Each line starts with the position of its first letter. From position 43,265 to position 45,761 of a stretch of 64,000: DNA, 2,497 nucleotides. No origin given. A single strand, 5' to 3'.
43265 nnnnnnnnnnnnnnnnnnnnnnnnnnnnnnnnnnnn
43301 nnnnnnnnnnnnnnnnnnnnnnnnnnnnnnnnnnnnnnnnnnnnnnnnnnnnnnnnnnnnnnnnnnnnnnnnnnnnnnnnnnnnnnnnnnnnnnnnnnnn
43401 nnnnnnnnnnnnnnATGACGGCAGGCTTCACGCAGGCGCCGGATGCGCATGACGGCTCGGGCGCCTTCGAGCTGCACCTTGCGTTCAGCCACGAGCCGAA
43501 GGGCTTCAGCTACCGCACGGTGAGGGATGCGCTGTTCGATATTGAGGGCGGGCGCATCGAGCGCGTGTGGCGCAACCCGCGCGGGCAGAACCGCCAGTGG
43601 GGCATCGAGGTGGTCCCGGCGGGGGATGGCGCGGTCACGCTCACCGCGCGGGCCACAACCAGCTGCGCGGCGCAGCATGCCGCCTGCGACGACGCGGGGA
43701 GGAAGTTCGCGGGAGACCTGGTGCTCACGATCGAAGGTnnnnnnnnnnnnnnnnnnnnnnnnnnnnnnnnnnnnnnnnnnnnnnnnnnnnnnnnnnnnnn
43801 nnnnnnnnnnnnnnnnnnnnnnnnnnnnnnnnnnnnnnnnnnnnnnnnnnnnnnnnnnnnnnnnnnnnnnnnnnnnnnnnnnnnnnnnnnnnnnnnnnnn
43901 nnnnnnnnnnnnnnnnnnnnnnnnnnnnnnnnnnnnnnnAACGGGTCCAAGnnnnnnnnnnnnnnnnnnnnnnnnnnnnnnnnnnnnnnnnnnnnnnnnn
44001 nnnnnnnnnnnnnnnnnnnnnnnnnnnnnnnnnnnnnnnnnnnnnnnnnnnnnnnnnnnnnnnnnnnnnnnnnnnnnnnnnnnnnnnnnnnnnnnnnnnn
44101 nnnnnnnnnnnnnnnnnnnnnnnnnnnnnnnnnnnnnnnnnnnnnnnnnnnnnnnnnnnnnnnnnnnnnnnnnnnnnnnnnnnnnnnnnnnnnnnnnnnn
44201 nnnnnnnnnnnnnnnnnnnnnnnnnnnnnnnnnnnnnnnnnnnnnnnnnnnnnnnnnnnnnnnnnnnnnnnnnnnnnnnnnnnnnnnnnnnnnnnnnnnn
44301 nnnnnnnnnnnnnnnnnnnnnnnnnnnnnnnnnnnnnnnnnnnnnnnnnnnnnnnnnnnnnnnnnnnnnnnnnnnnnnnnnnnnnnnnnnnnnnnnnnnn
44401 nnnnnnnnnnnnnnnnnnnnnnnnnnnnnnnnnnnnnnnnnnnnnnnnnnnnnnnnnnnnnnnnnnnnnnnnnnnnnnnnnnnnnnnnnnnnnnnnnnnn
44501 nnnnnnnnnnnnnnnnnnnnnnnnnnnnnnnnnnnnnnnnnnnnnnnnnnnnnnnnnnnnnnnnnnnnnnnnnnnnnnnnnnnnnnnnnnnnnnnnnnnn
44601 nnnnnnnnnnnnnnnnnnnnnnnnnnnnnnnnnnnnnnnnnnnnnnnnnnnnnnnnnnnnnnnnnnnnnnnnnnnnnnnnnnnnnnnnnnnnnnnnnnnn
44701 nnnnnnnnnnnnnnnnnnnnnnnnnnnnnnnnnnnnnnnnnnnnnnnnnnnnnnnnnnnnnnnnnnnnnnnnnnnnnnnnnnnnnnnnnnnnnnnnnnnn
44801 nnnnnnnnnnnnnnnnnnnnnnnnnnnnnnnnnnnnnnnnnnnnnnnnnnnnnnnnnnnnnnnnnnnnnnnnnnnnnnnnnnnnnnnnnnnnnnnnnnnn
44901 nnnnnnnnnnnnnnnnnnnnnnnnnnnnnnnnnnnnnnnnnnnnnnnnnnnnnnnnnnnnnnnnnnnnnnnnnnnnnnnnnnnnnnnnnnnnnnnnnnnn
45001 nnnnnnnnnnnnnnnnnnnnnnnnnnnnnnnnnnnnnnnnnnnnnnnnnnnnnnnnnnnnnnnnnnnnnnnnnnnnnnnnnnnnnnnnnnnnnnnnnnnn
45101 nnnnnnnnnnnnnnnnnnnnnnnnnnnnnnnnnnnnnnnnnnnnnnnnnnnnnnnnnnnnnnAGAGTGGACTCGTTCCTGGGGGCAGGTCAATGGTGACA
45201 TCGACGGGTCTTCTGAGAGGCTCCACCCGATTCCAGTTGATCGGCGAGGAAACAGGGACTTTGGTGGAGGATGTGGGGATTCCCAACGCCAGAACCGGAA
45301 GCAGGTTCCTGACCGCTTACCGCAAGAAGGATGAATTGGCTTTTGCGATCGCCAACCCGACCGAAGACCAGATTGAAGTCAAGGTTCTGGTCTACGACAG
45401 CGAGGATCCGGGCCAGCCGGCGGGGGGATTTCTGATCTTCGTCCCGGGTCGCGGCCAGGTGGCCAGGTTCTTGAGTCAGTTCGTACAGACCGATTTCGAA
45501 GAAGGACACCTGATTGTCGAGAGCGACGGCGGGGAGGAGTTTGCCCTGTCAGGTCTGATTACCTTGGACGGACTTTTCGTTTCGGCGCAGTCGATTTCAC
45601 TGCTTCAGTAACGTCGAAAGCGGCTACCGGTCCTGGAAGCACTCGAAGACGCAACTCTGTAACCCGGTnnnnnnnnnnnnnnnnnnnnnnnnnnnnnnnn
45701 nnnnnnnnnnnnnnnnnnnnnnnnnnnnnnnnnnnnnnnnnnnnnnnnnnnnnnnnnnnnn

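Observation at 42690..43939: C-terminal tandem repeats of the adhesin: an Ig-like GSGT…LNGGTI-type unit followed by three ~105-aa repeats with a conserved Cys pair, cut by IS3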

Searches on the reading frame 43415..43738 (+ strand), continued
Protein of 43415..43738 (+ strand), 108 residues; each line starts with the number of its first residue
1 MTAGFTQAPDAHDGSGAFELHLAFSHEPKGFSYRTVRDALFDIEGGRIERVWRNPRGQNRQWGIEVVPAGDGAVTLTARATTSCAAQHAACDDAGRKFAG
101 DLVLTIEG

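Call 86: list_cluster_members(proteins=[P0092, P0097, P0096, P0086, P0121, P0134, P0111, P0128, P0137, P0199])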
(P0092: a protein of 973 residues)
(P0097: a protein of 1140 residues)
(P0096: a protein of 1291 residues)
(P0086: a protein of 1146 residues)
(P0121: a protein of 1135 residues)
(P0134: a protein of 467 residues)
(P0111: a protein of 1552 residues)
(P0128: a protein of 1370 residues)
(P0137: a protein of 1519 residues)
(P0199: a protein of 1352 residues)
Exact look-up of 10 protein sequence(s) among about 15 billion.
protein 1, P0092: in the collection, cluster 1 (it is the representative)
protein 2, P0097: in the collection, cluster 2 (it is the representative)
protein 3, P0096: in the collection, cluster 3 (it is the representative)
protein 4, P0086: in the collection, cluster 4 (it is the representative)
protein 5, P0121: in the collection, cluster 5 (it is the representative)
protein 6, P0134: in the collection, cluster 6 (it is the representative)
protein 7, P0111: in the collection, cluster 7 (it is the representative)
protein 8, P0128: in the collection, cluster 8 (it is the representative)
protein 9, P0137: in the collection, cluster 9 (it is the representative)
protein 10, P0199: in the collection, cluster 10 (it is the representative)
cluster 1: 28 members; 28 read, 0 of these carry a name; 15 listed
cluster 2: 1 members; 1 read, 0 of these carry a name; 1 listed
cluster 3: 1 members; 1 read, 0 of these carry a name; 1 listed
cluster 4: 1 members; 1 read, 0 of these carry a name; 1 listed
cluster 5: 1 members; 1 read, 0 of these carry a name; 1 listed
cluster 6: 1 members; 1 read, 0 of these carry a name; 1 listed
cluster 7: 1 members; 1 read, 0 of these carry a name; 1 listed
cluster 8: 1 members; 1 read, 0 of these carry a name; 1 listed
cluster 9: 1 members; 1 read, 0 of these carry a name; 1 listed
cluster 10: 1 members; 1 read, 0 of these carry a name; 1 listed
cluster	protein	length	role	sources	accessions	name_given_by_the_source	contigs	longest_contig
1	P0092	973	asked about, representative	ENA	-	-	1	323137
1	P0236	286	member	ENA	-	-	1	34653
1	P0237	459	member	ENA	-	-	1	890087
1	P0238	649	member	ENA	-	-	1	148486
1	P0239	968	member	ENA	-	-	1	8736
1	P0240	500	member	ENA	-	-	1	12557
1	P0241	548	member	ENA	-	-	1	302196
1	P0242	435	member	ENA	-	-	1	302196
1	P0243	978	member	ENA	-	-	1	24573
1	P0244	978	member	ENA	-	-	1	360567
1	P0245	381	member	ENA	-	-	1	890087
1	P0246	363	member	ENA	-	-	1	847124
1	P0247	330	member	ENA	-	-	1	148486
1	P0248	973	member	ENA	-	-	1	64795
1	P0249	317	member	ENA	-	-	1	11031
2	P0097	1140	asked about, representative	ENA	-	-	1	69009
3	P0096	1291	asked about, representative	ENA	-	-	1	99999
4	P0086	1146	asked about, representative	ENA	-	-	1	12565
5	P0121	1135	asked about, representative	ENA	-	-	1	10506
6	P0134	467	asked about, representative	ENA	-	-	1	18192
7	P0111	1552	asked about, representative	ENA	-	-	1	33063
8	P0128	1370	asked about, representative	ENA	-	-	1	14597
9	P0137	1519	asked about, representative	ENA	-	-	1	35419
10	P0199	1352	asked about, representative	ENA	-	-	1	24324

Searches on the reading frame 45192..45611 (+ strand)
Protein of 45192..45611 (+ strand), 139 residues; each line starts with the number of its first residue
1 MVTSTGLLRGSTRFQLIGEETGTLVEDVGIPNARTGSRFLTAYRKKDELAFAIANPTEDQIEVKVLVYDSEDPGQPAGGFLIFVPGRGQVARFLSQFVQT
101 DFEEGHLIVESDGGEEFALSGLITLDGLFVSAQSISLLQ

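Call 39: search_protein_families(library=pfam, proteins=[window:45192-45611:+], max_evalue=0.00001)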
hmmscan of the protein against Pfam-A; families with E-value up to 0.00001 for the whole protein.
window:45192-45611:+ (139 aa): 0 families
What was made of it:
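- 45192..45611 (+): Unrelated 5'-truncated ORF abutting the IS right end. It shows that the adhesin 3' part is not simply displaced by the IS. No Pfam hit (call 39).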
